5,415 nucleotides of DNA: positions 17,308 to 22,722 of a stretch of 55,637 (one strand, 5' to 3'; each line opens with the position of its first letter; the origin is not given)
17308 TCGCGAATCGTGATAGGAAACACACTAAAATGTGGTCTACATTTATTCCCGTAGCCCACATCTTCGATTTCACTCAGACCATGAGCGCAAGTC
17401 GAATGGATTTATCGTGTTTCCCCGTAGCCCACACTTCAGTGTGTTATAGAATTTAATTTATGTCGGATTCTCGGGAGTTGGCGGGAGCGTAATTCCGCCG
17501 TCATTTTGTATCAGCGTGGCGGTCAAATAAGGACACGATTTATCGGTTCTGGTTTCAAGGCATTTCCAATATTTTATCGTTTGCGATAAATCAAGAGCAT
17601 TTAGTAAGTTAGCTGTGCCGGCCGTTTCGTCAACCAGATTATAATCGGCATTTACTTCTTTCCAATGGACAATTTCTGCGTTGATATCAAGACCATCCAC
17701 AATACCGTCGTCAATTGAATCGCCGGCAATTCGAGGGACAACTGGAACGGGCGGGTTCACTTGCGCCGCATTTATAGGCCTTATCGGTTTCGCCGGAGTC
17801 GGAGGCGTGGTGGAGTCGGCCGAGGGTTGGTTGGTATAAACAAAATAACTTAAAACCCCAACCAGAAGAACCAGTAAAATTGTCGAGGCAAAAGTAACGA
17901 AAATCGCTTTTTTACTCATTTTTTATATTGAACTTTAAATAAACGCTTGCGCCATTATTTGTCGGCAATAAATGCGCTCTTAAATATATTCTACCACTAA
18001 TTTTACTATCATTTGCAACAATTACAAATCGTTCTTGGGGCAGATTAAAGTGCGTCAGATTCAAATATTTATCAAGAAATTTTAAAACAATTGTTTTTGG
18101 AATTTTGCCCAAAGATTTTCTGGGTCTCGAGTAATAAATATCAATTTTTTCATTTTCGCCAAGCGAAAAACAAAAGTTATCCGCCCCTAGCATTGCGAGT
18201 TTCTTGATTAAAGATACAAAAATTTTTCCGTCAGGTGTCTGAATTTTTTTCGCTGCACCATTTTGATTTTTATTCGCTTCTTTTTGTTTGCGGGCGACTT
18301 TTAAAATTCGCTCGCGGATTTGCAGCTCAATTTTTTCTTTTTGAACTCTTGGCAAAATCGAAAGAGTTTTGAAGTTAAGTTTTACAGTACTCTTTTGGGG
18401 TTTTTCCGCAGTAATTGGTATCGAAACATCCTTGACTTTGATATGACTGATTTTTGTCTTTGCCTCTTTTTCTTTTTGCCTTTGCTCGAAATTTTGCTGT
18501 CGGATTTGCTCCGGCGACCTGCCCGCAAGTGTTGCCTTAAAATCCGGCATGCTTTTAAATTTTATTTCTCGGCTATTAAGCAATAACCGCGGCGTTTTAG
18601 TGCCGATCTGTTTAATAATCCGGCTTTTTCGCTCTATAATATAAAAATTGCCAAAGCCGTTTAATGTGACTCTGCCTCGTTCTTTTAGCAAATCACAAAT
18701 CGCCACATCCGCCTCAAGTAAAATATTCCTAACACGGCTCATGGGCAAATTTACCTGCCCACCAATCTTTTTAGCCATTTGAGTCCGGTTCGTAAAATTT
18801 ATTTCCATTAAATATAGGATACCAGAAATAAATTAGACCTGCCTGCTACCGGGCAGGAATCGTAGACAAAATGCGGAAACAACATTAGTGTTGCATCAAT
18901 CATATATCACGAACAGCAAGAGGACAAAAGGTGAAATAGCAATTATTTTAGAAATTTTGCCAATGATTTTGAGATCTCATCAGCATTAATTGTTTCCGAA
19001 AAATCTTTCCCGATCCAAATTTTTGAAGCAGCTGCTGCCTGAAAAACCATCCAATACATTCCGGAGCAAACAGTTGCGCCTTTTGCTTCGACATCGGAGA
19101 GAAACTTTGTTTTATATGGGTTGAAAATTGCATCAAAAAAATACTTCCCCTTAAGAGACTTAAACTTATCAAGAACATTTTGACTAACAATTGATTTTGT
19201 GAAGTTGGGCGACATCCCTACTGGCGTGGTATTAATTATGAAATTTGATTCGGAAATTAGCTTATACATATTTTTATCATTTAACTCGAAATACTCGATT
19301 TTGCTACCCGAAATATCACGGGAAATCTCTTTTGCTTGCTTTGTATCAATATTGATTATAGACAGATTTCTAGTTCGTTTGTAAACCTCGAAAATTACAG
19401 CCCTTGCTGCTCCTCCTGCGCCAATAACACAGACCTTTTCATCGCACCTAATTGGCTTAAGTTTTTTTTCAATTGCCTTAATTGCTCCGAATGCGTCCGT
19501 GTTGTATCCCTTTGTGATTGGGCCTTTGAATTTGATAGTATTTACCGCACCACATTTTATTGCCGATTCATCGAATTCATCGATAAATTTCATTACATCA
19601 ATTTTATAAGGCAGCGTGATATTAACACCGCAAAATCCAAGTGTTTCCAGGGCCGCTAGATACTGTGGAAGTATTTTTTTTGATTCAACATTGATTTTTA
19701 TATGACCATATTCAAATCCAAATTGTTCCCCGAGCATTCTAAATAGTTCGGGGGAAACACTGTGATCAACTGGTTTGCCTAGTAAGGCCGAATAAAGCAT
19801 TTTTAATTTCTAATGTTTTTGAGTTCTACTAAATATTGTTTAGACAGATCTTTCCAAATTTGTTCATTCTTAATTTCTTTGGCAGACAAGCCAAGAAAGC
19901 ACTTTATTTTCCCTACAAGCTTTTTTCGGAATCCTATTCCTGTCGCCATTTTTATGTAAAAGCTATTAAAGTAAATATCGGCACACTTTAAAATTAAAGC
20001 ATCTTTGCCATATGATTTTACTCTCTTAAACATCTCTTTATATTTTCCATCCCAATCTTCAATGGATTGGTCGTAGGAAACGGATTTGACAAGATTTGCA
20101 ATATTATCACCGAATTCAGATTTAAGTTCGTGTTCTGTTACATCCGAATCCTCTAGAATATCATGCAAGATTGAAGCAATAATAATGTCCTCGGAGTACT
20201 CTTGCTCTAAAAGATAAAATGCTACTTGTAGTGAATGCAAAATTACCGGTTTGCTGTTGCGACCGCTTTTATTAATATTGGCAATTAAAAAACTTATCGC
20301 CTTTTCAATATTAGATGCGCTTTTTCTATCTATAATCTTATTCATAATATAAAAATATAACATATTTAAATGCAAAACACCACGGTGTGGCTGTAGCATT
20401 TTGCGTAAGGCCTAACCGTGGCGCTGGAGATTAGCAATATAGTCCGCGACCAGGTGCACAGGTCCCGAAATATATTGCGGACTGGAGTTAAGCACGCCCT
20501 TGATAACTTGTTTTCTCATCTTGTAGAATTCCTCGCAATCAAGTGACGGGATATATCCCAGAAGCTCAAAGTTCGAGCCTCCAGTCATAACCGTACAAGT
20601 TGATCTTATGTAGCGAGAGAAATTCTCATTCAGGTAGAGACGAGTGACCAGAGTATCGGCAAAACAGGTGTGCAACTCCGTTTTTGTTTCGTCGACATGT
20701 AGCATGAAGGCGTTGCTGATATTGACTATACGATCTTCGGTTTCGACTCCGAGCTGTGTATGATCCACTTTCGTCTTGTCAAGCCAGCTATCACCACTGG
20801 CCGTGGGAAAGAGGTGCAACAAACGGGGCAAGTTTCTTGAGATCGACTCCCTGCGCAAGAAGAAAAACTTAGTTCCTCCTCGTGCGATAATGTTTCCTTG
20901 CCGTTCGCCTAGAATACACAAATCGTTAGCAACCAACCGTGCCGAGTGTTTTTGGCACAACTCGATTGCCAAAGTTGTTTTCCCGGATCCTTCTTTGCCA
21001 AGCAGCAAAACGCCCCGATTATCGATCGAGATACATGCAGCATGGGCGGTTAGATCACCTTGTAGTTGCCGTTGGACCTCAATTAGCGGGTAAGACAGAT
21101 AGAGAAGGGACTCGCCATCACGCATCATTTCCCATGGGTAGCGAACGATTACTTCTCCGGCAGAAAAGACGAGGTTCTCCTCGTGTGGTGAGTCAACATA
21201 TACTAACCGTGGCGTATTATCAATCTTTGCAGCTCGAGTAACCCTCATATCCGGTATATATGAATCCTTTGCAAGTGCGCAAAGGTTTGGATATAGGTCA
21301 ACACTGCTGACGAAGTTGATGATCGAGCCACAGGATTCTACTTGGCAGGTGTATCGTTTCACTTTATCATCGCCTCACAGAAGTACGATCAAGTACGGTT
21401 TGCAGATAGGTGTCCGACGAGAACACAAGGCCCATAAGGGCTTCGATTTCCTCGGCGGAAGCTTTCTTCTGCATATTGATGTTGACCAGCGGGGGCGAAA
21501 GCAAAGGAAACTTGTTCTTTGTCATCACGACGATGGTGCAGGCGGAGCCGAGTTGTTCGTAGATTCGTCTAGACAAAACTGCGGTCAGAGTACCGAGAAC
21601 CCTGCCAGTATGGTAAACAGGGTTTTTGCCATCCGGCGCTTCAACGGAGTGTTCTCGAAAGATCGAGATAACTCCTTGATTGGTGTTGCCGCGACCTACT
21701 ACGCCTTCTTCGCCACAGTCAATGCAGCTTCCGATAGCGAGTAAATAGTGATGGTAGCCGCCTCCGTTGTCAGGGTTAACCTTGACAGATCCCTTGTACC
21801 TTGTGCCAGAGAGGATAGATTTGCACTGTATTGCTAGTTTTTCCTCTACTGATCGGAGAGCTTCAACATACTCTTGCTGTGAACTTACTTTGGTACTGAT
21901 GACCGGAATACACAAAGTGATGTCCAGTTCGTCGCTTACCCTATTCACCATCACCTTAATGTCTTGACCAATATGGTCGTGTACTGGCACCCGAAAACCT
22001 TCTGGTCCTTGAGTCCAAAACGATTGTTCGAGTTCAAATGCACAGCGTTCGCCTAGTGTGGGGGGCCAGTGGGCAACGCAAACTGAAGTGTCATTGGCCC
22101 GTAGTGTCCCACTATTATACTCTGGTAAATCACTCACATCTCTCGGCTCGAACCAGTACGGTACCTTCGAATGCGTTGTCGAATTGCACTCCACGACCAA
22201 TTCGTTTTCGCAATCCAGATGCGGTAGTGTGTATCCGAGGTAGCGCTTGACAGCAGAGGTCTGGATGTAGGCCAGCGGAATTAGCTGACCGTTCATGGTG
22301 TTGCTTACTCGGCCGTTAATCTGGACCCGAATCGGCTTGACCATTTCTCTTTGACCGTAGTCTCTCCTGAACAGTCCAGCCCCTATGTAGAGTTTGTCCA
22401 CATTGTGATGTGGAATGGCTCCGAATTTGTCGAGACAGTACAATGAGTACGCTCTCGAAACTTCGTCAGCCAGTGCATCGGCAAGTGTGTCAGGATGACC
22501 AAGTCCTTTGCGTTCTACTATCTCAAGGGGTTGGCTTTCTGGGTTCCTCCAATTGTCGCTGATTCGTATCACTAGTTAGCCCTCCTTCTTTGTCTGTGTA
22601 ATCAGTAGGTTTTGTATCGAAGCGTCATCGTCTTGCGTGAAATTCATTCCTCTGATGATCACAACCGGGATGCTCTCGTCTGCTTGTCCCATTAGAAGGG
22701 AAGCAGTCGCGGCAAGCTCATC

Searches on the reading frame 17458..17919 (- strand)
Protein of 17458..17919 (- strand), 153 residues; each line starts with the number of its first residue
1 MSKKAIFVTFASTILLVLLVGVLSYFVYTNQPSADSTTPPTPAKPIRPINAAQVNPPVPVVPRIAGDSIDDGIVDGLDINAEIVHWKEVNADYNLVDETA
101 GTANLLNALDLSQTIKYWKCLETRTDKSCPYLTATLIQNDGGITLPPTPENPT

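Call 11: search_protein_families(library=pfam, proteins=[window:17458-17919:-])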
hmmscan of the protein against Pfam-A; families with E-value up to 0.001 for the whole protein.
window:17458-17919:- (153 aa): 0 families

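Call 12: find_encoding_contigs(protein=window:17458-17919:-, flank=10000, max_places=10)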
Protein window:17458-17919:- (153 aa): 8 contigs read that carry it; 7 places shown.
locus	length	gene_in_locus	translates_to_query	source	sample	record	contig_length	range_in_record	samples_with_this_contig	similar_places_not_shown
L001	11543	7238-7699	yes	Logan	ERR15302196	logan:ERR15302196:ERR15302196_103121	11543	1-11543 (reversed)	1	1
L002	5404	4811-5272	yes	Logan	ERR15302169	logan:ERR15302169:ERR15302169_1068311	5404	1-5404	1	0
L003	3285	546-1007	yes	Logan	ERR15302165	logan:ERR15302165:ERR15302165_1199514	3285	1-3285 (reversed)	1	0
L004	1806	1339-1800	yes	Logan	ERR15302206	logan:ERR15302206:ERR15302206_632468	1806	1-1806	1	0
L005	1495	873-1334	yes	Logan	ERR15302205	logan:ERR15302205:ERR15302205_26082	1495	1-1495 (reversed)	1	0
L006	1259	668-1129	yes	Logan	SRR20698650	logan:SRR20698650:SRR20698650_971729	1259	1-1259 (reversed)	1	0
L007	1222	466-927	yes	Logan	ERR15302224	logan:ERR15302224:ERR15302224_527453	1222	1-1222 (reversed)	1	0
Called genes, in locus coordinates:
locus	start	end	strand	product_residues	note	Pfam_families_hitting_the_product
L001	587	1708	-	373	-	PF00535:Glycos_transf_2, PF21969:MGS_GT (weak)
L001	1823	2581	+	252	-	PF01996:F420_ligase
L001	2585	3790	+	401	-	PF01941:AdoMet_Synthase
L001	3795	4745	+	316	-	PF27840:ScmC (weak), PF07475:Hpr_kinase_C (weak)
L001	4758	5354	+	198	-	PF13328:HD_4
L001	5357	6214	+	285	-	PF08501:Shikimate_dh_N, PF01488:Shikimate_DH (weak)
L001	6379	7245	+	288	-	PF00216:Bac_DNA_binding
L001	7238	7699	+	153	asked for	-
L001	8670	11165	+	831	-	-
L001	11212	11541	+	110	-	?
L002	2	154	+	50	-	?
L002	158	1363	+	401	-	PF01941:AdoMet_Synthase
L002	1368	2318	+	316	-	PF27840:ScmC (weak), PF07475:Hpr_kinase_C (weak)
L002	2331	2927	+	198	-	PF13328:HD_4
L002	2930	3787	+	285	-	PF08501:Shikimate_dh_N, PF01488:Shikimate_DH (weak)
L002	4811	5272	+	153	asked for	-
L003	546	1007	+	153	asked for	-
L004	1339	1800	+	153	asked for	-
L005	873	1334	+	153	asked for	-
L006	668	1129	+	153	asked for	-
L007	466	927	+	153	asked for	-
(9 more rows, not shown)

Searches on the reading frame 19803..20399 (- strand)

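Call 11: search_protein_families(library=pfam, proteins=[window:19803-20399:-])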
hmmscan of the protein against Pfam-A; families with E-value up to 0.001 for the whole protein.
window:19803-20399:- (198 aa): 2 families
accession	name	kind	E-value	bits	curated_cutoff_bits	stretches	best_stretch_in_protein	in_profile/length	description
PF13328.12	HD_4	-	1.8e-11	44.4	27.2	1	44-116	12-83/156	HD domain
PF01966.28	HD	-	0.00083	20.1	22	0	53-114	2-92/116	HD domain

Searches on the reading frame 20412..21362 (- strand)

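Call 81: search_protein_families(library=pfam, proteins=[window:20412-21362:-], max_evalue=0.001)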
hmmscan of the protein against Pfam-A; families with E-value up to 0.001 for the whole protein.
window:20412-21362:- (316 aa): 1 family
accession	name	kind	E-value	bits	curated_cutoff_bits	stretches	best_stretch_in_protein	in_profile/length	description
PF07475.17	Hpr_kinase_C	-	3.8e-07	30.3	33.3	1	101-157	4-59/171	HPr Serine kinase C-terminal domain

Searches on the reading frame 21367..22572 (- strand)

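Call 81: search_protein_families(library=pfam, proteins=[window:21367-22572:-], max_evalue=0.001)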
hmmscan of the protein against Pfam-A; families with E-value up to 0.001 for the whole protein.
window:21367-22572:- (401 aa): 1 family
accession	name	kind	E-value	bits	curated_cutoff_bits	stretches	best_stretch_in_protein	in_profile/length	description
PF01941.24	AdoMet_Synthase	-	6.9e-73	246.2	27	1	9-372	11-363/395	S-adenosylmethionine synthetase (AdoMet synthetase)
